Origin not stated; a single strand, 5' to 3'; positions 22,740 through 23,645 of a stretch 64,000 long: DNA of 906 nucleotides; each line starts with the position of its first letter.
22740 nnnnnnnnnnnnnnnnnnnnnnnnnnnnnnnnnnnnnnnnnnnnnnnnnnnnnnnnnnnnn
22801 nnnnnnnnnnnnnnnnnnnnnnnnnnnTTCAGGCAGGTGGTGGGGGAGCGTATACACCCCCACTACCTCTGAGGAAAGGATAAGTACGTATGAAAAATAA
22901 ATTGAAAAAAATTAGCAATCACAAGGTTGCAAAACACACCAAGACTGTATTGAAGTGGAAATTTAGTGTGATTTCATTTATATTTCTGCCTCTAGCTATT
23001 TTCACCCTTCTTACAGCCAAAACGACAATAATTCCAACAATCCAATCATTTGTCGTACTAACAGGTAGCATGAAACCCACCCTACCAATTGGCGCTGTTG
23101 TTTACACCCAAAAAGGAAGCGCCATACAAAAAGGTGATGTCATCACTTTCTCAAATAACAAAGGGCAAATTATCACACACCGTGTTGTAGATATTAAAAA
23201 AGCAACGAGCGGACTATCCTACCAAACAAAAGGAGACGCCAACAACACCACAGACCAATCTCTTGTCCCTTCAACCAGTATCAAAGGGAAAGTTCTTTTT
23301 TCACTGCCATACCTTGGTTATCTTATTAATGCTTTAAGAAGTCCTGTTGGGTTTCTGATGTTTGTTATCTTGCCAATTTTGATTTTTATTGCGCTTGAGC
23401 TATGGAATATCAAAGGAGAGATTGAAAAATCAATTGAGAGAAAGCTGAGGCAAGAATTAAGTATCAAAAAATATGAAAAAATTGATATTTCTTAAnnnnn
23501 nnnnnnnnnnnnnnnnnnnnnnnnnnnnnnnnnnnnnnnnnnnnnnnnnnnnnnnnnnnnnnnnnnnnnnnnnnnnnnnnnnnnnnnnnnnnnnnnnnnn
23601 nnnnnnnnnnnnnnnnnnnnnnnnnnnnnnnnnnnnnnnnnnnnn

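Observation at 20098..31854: An ~11.5 kb secreted-protein locus combining the TasA/SipW pathway, sortase/LPATG anchoring, RTX calcium-binding domains and the novel repeat proteins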

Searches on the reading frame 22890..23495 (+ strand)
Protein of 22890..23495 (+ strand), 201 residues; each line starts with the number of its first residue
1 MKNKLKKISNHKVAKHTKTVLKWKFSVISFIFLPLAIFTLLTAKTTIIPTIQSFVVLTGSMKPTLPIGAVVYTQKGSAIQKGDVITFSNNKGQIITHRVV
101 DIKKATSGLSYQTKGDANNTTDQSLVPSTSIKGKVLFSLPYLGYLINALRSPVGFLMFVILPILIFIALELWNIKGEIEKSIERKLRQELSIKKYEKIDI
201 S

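Call 3: search_protein_families(library=pfam, proteins=[window:22890-23495:+], max_evalue=0.1)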
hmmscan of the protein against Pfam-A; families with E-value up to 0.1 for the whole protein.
window:22890-23495:+ (201 aa): 1 family
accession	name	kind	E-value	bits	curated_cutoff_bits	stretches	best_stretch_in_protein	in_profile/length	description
PF10502.14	Peptidase_S26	-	2.4e-06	28.1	22.9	1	35-100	7-78/168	Signal peptidase, peptidase S26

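Call 5: search_protein_families(library=ncbifam, proteins=[window:22890-23495:+], max_evalue=0.1)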
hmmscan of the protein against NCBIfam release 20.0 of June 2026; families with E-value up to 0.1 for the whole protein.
window:22890-23495:+ (201 aa): 7 families
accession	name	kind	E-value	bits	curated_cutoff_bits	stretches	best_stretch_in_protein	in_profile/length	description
NF046067.1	SigPepSipWBacil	equivalog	9.2e-30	103.6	190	1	52-189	39-179/189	signal peptidase I SipW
TIGR02228.1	sigpep_I_arch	equivalog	6.6e-29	100.8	51.85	1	23-169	2-153/158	signal peptidase I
TIGR02227.1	sigpep_I_bact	equivalog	3e-06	27.2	47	1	37-100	6-75/162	signal peptidase I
NF041358.1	GntT_guanitoxin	equivalog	0.025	13.6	525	1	8-58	312-361/438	guanitoxin biosynthesis MATE family efflux transporter GntT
NF047735.1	MPL36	exception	0.037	13.7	430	1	61-115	122-175/305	RlpA family plasminogen-binding lipoprotein MPL36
NF042907.1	CPn0927_CPn0928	subfamily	0.048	12.5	200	1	7-59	25-79/357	CPn0927/CPn0928 family alpha/beta hydrolase fold protein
TIGR02656.1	cyanin_plasto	equivalog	0.057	13.8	87.85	1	68-109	10-50/99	plastocyanin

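Call 9: find_encoding_contigs(protein=window:22890-23495:+, flank=10000, max_places=6)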
Protein window:22890-23495:+ (201 aa): 1 contig read that carries it; 1 place shown.
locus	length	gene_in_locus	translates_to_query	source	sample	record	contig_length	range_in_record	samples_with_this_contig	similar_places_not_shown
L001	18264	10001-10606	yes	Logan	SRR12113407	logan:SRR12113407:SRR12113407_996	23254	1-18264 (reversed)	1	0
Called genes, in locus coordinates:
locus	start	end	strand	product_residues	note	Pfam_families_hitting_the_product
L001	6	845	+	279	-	PF03372:Exo_endo_phos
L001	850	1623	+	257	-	PF02673:BacA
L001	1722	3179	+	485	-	PF25919:BSH_CusB (faint), PF00364:Biotin_lipoyl (faint), PF25973:BSH_CzcB (weak), PF25984:BSH_YknX (faint), PF25997:BSH_YhbJ (faint), PF25973:BSH_CzcB (weak), PF25967:RND-MFP_C (weak), PF25989:YknX_C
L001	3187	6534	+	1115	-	PF00873:ACR_tran, PF02355:SecD_SecF_C (faint), PF00873:ACR_tran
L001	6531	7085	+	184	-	-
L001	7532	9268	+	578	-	PF00353:HemolysinCabind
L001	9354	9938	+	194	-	PF12389:Peptidase_M73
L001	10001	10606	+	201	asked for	PF10502:Peptidase_S26 (weak)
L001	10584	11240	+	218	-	PF00932:LTD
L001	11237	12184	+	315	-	PF00353:HemolysinCabind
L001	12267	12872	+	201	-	-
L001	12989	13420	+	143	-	-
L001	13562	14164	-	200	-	PF04203:Sortase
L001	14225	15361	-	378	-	-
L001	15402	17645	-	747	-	-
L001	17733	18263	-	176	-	?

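Call 64: search_solved_structures(query=L001:7532-9268:+, max_evalue=1)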
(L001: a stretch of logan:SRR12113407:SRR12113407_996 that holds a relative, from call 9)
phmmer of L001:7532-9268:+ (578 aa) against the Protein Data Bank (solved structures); distinct sequences matched with E-value up to 1: 36.
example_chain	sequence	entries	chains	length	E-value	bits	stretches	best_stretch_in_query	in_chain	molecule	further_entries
7usl_C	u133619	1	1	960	7.3e-27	97.4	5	442-532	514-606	Bifunctional hemolysin-adenylate cyclase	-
7rah_E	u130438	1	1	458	4.9e-18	68.2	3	442-555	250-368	Bifunctional adenylate cyclase toxin/hemolysin CyaA,Bifunctional adenylate cyclase toxin/h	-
6sus_A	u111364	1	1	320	2.8e-12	49.2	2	462-541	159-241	Bifunctional hemolysin/adenylate cyclase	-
2z8z_A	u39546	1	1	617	2.1e-11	46.3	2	437-515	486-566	Lipase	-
2zj7_A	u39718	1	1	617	4e-11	45.4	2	437-515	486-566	Lipase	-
2z8x_A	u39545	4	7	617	4e-11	45.4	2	437-515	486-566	Lipase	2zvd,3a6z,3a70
2zj6_A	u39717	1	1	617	4e-11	45.4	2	437-515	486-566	Lipase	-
9p6c_A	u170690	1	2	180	1.2e-10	43.9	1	462-545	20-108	Hemolysin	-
1k7g_A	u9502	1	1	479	1.4e-07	33.6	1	454-563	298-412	secreted protease C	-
3hbv_P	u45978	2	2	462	1.4e-07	33.6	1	454-564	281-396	Secreted protease C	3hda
1go8_P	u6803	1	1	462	1.6e-07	33.5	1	454-564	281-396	PROTEASE C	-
1go7_P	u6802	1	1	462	1.8e-07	33.4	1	454-564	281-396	PROTEASE C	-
1k7i_A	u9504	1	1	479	1.8e-07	33.3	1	454-563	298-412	secreted protease C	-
9p0c_A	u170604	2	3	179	3.1e-07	32.5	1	464-541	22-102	Hemolysin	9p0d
2ml3_A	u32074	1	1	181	4.2e-07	32.1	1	438-504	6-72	Poly(beta-D-mannuronate) C5 epimerase 6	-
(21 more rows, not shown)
